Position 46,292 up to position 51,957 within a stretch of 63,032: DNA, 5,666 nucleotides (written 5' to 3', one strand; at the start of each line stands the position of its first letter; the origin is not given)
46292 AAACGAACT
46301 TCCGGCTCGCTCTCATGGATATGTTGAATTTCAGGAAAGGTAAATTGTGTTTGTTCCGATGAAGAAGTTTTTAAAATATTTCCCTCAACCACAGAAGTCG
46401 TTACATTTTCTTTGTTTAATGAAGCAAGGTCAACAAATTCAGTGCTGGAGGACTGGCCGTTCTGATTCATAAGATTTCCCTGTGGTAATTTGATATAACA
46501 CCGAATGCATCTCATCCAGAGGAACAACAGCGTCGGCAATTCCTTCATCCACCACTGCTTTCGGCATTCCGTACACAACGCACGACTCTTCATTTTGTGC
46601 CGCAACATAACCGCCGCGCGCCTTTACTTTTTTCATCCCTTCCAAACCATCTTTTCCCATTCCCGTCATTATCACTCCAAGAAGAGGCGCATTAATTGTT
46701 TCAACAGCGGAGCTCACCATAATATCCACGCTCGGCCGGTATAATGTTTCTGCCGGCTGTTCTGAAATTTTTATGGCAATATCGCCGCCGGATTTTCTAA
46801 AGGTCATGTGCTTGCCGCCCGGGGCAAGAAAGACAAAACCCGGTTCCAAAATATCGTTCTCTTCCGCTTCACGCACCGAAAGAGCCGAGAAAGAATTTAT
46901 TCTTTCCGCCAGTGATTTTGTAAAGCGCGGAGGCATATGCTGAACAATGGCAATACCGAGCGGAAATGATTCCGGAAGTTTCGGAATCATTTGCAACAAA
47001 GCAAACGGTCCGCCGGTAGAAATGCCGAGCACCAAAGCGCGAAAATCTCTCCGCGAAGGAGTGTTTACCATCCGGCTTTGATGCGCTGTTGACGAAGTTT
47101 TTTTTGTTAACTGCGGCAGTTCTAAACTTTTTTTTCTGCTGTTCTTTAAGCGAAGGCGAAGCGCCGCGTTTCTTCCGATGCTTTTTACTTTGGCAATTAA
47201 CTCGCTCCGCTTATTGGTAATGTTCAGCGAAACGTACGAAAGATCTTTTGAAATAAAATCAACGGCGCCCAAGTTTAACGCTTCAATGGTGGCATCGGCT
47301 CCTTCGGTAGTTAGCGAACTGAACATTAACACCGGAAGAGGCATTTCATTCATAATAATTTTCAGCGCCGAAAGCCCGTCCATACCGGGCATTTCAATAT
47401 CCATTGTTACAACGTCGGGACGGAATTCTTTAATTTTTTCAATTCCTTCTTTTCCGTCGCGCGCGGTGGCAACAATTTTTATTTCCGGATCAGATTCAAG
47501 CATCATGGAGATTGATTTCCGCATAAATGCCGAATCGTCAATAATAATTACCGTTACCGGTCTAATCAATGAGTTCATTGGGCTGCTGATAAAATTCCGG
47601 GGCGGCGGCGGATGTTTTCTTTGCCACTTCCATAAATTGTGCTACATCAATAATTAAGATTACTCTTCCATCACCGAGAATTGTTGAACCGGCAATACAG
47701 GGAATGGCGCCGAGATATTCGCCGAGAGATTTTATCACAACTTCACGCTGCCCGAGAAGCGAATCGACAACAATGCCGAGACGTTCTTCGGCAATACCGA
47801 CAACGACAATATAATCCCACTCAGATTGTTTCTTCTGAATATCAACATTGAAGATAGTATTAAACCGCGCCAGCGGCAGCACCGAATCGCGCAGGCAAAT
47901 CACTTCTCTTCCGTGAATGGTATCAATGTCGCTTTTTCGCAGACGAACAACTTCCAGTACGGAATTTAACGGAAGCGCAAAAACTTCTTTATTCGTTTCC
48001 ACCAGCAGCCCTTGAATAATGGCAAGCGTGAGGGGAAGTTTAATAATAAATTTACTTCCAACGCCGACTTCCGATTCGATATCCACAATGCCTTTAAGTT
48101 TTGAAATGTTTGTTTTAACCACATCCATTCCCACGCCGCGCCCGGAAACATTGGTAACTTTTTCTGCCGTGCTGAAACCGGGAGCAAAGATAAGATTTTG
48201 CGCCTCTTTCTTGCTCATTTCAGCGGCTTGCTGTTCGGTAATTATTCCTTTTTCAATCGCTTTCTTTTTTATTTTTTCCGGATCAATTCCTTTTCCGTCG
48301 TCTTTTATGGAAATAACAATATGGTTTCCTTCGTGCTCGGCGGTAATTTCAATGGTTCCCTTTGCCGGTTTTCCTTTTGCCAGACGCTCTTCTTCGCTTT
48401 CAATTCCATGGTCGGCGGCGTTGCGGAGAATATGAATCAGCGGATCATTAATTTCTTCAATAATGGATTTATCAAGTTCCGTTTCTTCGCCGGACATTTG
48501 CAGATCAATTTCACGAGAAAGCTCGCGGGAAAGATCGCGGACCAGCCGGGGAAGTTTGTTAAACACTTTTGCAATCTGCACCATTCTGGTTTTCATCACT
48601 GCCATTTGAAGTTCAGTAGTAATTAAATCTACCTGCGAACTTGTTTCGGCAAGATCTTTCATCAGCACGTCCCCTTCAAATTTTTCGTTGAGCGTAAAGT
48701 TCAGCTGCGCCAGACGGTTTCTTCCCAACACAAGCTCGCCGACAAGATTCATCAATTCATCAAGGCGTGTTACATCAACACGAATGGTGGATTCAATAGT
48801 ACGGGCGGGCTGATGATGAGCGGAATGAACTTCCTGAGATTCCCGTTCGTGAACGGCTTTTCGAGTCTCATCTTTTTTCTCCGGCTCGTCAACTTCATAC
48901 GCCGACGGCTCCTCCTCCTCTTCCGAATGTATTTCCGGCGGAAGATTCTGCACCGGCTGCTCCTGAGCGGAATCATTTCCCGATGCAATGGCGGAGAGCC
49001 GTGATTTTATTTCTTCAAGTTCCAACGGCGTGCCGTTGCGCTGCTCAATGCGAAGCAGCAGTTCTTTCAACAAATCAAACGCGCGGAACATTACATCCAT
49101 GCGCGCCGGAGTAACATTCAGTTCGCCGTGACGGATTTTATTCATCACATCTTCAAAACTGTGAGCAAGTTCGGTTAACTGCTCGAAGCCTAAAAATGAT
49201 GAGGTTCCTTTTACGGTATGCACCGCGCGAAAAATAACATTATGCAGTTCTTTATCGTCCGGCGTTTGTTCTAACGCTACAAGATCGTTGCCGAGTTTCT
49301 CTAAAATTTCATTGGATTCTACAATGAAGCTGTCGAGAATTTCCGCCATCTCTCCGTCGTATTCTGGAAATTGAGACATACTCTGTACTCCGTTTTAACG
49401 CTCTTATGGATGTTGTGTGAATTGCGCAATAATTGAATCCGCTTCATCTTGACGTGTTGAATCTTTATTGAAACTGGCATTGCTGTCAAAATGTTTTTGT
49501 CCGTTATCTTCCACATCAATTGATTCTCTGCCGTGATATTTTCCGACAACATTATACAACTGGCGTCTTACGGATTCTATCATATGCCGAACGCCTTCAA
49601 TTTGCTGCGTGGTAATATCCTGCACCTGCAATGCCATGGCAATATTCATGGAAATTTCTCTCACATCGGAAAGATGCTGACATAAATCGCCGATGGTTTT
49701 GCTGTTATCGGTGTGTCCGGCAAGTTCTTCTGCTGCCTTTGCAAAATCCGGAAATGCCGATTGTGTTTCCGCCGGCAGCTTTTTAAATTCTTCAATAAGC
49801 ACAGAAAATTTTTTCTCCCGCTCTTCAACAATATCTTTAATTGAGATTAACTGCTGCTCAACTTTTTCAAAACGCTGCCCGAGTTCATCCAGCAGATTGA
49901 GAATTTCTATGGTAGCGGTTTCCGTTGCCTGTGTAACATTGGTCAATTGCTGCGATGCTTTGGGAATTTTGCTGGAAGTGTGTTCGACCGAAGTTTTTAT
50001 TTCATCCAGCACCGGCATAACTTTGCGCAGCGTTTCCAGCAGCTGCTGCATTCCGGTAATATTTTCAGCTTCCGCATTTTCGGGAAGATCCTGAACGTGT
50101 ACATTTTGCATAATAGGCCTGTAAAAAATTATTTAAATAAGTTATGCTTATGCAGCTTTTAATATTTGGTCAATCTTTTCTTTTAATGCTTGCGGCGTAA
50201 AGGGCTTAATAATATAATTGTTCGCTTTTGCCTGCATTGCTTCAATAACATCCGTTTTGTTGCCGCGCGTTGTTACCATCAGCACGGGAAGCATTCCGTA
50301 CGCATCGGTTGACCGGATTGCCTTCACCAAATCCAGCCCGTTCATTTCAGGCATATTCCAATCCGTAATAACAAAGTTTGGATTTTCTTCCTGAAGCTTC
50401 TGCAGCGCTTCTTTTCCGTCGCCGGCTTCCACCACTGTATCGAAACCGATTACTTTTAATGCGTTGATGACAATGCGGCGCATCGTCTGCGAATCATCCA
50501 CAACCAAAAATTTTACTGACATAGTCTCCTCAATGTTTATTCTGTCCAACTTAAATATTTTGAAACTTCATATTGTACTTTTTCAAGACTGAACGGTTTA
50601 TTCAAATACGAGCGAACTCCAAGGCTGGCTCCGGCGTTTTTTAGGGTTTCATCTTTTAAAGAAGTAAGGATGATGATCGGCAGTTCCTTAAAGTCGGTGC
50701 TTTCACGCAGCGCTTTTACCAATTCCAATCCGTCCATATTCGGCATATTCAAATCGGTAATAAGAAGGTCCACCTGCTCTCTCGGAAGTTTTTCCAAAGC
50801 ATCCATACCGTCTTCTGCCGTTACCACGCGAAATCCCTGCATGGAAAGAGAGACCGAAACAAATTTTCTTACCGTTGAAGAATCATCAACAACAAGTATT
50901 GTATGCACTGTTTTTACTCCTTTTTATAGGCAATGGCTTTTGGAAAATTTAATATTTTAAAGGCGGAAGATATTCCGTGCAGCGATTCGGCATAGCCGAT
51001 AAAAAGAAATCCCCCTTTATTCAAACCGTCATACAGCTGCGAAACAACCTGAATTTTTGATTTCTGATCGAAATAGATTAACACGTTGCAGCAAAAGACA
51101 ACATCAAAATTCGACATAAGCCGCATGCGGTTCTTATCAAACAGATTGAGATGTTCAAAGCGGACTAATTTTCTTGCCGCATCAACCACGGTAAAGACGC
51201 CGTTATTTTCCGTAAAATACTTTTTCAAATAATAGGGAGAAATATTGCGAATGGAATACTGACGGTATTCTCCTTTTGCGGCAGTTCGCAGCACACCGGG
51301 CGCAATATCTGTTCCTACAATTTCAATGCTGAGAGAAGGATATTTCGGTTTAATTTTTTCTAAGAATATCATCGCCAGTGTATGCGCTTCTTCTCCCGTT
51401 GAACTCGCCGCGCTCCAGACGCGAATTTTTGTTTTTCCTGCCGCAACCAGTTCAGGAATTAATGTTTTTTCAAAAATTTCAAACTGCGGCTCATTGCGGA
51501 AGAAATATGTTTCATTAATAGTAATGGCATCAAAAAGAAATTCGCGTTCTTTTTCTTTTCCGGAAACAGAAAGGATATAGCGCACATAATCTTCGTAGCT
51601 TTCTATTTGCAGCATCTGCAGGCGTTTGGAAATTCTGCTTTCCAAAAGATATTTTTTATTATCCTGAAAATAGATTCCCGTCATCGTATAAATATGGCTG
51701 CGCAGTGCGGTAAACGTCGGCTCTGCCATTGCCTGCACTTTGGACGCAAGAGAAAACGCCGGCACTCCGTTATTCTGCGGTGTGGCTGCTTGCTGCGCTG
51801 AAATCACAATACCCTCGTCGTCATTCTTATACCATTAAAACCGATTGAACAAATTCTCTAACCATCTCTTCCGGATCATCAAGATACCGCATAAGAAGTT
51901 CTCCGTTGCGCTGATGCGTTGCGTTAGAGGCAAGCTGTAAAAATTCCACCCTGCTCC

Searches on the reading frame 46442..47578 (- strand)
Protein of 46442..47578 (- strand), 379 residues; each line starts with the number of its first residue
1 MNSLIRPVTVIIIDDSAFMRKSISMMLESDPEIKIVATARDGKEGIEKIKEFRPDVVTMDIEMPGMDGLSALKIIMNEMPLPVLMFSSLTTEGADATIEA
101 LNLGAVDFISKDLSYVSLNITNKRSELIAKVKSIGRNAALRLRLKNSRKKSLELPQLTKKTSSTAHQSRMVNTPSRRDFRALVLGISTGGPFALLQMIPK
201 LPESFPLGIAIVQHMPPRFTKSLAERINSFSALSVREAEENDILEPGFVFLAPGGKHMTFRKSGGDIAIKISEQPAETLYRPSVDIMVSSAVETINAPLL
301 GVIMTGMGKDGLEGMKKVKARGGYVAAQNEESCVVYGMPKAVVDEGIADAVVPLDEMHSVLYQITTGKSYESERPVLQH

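Call 58: search_protein_families(library=pfam, proteins=[window:46442-47578:-], max_evalue=0.001)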
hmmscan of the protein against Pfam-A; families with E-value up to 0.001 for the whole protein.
window:46442-47578:- (379 aa): 2 families
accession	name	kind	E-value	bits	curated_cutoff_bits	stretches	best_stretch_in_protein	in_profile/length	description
PF01339.22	CheB_methylest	-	2.4e-61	206.9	24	1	183-359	2-172/174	CheB methylesterase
PF00072.30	Response_reg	-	2.5e-23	82.8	30.2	1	10-114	1-102/111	Response regulator receiver domain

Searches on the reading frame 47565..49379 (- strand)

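Call 58: search_protein_families(library=pfam, proteins=[window:47565-49379:-], max_evalue=0.001)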
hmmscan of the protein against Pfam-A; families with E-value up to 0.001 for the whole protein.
window:47565-49379:- (605 aa): 5 families
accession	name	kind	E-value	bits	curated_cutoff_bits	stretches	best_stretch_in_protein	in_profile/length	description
PF01584.24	CheW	-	1.1e-26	93.5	23.5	1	456-584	1-135/138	CheW-like domain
PF02895.20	H-kinase_dim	-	2.8e-20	73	23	1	196-264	1-68/68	Signal transducing histidine kinase, homodimeric domain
PF02518.31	HATPase_c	-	5.7e-20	72.3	26.4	1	312-451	4-110/111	Histidine kinase-, DNA gyrase B-, and HSP90-like ATPase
PF01627.28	Hpt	-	1.9e-16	60.5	24.6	1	13-112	1-82/84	Hpt domain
PF13589.12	HATPase_c_3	-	0.0008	19.9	25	1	342-389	21-66/137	Histidine kinase-, DNA gyrase B-, and HSP90-like ATPase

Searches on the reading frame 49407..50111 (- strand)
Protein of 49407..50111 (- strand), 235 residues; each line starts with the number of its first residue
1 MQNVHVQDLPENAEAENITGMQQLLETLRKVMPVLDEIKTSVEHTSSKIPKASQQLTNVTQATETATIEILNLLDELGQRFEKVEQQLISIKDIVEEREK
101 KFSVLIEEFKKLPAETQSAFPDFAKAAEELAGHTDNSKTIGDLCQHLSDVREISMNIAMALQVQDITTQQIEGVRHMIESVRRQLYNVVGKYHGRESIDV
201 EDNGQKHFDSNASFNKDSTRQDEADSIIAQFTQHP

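Call 58: search_protein_families(library=pfam, proteins=[window:49407-50111:-], max_evalue=0.001)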
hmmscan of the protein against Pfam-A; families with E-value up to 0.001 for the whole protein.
window:49407-50111:- (235 aa): 5 families
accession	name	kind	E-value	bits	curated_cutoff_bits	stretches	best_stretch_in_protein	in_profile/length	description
PF04344.18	CheZ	-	3.6e-11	43.8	30.7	2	27-131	13-115/203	Chemotaxis phosphatase, CheZ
PF04048.20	Sec8_N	-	6.8e-06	26.5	26.8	1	15-86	68-141/142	Exocyst complex component Sec8 N-terminal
PF06103.16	DUF948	-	4.6e-05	24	37.2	0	27-94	20-80/89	Bacterial protein of unknown function (DUF948)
PF04108.17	ATG17_like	-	0.00025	21.1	43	1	15-145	169-296/355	Autophagy protein ATG17-like domain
PF11887.13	Mce4_CUP1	-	0.00075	19.6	32.6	0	16-120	82-186/222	Cholesterol uptake porter CUP1 of Mce4, putative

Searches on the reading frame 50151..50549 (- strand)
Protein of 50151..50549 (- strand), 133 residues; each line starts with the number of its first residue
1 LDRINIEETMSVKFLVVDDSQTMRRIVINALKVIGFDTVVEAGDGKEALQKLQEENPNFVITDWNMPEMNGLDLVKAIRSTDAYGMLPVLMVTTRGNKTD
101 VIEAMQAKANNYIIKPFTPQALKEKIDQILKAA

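Call 58: search_protein_families(library=pfam, proteins=[window:50151-50549:-], max_evalue=0.001)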
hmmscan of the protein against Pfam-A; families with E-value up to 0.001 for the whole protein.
window:50151-50549:- (133 aa): 1 family
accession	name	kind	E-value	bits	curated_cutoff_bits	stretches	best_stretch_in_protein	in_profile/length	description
PF00072.30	Response_reg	-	1.6e-30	106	30.2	1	15-126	2-110/111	Response regulator receiver domain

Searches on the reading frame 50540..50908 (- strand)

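Call 58: search_protein_families(library=pfam, proteins=[window:50540-50908:-], max_evalue=0.001)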
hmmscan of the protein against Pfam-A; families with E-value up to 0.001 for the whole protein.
window:50540-50908:- (123 aa): 1 family
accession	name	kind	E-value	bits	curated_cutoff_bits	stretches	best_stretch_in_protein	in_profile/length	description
PF00072.30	Response_reg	-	9.9e-29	100.2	30.2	1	4-112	1-107/111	Response regulator receiver domain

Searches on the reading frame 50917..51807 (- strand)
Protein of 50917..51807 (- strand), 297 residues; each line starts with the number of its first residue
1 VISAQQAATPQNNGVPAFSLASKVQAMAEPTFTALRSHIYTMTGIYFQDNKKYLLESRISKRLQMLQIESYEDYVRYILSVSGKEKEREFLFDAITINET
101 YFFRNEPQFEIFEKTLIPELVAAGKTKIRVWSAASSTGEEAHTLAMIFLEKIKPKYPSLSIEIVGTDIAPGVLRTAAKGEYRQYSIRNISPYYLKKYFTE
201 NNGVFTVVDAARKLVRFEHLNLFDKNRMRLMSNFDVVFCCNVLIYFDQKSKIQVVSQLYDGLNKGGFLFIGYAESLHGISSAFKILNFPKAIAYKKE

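Call 58: search_protein_families(library=pfam, proteins=[window:50917-51807:-], max_evalue=0.001)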
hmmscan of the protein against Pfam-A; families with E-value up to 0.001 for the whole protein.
window:50917-51807:- (297 aa): 3 families
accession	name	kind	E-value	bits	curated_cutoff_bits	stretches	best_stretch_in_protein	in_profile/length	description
PF01739.24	CheR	-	2.5e-53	180.9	27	1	98-290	1-193/195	CheR methyltransferase, SAM binding domain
PF03705.20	CheR_N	-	2.8e-15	56.2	27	1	32-79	3-50/53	CheR methyltransferase, all-alpha domain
PF08242.18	Methyltransf_12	-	6e-08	33.8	30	1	156-268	18-98/98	Methyltransferase domain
